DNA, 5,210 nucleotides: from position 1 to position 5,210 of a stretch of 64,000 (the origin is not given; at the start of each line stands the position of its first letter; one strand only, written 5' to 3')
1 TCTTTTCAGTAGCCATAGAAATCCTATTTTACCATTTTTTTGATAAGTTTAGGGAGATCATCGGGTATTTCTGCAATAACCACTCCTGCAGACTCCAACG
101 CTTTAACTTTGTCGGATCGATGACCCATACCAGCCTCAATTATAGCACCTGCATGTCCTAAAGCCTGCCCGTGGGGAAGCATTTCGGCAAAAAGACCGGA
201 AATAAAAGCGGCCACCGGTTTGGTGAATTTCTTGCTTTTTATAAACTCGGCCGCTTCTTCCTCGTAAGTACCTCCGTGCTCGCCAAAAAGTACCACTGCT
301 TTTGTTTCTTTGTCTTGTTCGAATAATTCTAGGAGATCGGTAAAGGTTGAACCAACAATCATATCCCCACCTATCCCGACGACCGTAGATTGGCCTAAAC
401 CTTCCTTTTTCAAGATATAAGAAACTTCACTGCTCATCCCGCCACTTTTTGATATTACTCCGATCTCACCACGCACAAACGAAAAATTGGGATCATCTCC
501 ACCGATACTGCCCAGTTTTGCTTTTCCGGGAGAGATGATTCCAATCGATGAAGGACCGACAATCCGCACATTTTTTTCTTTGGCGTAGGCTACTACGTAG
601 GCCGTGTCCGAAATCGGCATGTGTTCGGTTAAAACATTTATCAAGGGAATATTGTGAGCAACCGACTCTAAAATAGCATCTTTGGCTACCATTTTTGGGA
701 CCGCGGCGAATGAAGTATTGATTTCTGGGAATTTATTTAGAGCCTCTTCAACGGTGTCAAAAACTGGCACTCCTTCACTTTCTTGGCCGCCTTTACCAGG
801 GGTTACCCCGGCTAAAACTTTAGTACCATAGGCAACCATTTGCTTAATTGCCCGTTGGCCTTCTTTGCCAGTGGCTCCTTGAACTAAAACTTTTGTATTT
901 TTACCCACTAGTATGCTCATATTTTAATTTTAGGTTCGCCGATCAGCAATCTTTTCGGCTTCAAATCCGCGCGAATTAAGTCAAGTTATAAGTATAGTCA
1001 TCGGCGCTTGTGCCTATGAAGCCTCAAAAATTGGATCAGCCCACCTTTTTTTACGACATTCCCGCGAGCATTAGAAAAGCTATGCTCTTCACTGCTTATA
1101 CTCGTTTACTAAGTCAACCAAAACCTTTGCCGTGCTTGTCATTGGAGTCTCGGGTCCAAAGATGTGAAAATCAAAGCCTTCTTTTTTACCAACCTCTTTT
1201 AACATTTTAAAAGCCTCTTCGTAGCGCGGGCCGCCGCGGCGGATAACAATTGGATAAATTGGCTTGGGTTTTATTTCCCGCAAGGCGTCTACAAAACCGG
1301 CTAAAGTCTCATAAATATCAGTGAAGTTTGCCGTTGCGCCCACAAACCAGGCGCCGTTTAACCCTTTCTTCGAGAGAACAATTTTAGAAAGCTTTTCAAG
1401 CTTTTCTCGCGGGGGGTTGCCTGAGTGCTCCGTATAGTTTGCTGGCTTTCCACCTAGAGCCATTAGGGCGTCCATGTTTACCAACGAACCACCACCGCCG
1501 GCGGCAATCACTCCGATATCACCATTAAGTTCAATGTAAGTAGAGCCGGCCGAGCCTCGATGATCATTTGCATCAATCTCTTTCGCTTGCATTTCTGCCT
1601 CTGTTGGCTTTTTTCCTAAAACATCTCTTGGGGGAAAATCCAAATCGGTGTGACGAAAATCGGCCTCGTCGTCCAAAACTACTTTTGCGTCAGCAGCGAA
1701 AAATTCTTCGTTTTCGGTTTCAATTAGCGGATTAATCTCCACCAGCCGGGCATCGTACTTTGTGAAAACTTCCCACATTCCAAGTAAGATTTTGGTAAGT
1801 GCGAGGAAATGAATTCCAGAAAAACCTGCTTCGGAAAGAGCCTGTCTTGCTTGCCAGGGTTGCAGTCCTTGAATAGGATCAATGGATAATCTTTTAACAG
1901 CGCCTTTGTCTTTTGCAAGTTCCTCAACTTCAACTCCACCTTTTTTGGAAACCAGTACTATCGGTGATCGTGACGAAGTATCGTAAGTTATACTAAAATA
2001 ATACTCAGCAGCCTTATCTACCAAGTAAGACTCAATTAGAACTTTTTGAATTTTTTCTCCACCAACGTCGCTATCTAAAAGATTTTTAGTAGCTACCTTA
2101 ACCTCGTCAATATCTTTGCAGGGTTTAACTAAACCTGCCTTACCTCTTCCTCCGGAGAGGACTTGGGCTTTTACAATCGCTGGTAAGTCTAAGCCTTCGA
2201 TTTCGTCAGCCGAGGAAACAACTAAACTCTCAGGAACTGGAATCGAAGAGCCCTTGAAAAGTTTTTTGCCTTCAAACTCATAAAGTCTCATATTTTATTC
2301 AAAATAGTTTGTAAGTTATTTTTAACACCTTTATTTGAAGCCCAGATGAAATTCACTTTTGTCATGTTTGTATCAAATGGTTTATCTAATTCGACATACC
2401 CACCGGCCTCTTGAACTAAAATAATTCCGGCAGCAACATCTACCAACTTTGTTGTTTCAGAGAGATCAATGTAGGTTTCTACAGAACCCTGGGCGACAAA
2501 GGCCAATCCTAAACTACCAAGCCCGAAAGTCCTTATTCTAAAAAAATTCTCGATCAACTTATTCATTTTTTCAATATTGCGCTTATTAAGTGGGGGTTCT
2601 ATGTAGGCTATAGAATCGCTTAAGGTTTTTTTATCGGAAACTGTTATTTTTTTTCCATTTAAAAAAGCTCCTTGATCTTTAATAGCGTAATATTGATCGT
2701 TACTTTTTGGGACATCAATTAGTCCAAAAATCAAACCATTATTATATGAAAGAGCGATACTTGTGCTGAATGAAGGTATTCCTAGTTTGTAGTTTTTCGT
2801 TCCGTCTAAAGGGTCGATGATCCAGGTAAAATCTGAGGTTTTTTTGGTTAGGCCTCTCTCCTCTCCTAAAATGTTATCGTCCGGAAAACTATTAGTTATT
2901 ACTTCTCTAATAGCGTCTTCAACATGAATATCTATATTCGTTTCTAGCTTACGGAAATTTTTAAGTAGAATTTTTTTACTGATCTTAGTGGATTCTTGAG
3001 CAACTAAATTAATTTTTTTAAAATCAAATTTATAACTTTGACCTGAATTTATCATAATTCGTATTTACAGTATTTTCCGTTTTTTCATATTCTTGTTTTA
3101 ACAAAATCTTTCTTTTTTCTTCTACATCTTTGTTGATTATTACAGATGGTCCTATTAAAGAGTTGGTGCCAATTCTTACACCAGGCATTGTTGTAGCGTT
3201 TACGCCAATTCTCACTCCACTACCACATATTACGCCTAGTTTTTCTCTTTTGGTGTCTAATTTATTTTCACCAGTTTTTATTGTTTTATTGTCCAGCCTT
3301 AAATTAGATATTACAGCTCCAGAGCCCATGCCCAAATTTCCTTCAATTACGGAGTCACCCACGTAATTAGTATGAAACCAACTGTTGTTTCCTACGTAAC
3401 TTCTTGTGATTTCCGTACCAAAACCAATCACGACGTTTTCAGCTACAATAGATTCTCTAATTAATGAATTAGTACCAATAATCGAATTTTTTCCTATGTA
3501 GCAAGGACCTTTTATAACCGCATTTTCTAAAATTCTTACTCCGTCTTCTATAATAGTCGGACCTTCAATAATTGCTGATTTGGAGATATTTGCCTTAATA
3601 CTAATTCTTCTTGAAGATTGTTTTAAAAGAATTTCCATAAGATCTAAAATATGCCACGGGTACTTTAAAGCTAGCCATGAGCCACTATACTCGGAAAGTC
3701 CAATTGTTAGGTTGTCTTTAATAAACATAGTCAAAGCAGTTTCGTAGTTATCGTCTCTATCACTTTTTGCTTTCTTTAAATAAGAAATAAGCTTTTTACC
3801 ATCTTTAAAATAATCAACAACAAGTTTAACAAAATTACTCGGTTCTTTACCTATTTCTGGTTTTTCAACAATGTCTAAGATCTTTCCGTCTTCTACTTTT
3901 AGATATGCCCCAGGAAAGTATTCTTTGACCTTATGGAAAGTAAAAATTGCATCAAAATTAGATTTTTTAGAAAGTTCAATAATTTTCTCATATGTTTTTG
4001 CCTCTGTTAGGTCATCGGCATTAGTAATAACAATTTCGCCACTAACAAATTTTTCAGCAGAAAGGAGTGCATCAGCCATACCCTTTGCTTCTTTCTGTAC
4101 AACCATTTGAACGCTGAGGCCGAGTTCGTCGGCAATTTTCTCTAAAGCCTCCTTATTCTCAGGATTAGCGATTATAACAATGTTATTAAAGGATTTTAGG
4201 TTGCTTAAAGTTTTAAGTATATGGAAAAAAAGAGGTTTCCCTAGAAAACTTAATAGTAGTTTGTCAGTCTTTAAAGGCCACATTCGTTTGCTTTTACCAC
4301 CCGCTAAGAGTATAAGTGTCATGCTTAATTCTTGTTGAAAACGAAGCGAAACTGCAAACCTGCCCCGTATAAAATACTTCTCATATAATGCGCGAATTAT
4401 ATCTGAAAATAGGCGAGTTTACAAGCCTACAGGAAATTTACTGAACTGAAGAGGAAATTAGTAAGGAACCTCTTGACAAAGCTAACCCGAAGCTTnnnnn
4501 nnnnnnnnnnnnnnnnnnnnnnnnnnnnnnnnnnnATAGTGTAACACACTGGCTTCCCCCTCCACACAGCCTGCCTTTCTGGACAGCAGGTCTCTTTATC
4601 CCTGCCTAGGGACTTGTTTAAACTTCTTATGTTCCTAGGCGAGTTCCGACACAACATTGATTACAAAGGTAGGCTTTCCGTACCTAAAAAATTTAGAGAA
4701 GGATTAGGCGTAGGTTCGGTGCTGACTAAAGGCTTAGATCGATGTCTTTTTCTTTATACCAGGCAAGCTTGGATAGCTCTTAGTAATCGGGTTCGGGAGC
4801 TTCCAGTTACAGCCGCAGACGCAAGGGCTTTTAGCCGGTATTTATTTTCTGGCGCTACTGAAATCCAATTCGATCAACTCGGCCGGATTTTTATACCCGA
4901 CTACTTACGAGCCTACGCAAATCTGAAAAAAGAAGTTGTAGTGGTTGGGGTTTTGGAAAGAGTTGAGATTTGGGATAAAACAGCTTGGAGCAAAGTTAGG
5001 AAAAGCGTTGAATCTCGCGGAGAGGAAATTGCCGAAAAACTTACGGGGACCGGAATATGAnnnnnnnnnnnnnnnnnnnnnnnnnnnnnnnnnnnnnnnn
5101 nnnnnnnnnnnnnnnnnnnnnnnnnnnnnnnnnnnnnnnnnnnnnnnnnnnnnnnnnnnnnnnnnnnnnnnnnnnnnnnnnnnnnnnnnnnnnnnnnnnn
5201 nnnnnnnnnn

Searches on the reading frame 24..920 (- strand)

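Call 43: search_protein_families(library=pfam, proteins=[window:24-920:-], max_evalue=0.00001)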
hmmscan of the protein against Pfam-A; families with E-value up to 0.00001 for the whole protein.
window:24-920:- (298 aa): 3 families
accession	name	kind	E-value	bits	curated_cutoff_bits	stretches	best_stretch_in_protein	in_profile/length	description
PF02629.25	CoA_binding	-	1.3e-21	77.6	22.3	1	7-100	2-97/97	CoA binding domain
PF00549.24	Ligase_CoA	-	1.6e-19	70.8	24.5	1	156-281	1-128/128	CoA-ligase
PF13607.11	Succ_CoA_lig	-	8.8e-12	45.4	27.4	1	150-289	1-131/138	Succinyl-CoA ligase like flavodoxin domain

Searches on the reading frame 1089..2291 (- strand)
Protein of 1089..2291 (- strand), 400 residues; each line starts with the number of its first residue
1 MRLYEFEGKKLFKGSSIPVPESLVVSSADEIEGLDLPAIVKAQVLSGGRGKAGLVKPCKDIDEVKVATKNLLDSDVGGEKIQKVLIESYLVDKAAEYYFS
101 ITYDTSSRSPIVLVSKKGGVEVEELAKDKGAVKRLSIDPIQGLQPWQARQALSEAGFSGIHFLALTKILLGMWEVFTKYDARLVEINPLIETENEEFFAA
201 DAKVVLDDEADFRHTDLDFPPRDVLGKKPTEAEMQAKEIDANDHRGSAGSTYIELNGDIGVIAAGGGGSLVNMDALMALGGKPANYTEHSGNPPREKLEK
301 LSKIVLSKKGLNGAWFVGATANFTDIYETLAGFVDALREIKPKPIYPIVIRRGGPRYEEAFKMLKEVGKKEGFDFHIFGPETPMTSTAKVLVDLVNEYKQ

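Call 43: search_protein_families(library=pfam, proteins=[window:1089-2291:-], max_evalue=0.00001)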
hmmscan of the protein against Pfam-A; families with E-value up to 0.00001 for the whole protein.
window:1089-2291:- (400 aa): 3 families
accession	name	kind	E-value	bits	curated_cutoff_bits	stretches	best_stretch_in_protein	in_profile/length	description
PF08442.15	ATP-grasp_2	-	4.1e-45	154.3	29.5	1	2-190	1-201/202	ATP-grasp domain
PF16114.10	Citrate_bind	-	4.8e-28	98.3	26.8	1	230-389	4-172/177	ATP citrate lyase citrate-binding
PF24948.1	Citrate_synth_N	-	3.9e-15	56.3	83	1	38-214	54-228/232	ATP-citrate synthase ATP-grasp domain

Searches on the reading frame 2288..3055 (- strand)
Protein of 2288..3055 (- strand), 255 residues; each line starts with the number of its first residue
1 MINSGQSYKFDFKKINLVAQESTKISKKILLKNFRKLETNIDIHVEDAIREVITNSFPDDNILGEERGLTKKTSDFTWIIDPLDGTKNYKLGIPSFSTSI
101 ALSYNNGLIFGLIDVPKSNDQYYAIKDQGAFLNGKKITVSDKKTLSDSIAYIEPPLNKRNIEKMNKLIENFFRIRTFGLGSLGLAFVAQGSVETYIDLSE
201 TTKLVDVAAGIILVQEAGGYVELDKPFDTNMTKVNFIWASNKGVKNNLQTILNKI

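Call 43: search_protein_families(library=pfam, proteins=[window:2288-3055:-], max_evalue=0.00001)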
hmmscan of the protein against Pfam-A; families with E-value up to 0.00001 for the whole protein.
window:2288-3055:- (255 aa): 1 family
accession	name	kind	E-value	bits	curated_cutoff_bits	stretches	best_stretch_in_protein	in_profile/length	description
PF00459.30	Inositol_P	-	1.7e-43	149.5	27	1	25-221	26-235/271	Inositol monophosphatase family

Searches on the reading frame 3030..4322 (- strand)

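Call 43: search_protein_families(library=pfam, proteins=[window:3030-4322:-], max_evalue=0.00001)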
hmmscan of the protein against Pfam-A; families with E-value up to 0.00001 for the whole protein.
window:3030-4322:- (430 aa): 5 families
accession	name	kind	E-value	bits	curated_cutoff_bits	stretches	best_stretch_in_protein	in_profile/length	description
PF00483.29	NTP_transferase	-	4e-21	76.2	21.2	1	4-199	3-209/245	Nucleotidyl transferase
PF00132.30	Hexapep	-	8.7e-14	51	27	1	255-289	1-35/36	Bacterial transferase hexapeptide (six repeats)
PF12804.13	NTP_transf_3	-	9.6e-13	49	27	1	4-134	2-127/160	MobA-like NTP transferase domain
PF25084.1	LbH_EIF2B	-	1.2e-09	38.6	54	1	244-319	10-84/105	EIF2B subunit epsilon LbH domain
PF02348.25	CTP_transf_3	-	8.3e-06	26.2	22.6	0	4-128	3-122/217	Cytidylyltransferase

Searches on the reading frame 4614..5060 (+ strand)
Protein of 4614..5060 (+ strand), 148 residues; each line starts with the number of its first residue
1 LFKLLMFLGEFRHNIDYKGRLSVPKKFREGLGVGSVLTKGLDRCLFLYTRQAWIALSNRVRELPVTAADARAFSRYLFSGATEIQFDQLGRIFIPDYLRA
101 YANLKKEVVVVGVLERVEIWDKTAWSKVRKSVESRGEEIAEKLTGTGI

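Call 43: search_protein_families(library=pfam, proteins=[window:4614-5060:+], max_evalue=0.00001)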
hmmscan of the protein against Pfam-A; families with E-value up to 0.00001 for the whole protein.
window:4614-5060:+ (148 aa): 1 family
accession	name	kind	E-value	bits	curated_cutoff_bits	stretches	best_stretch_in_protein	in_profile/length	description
PF02381.23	MraZ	-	6.3e-37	125.8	23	2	77-132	1-56/72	MraZ protein, putative antitoxin-like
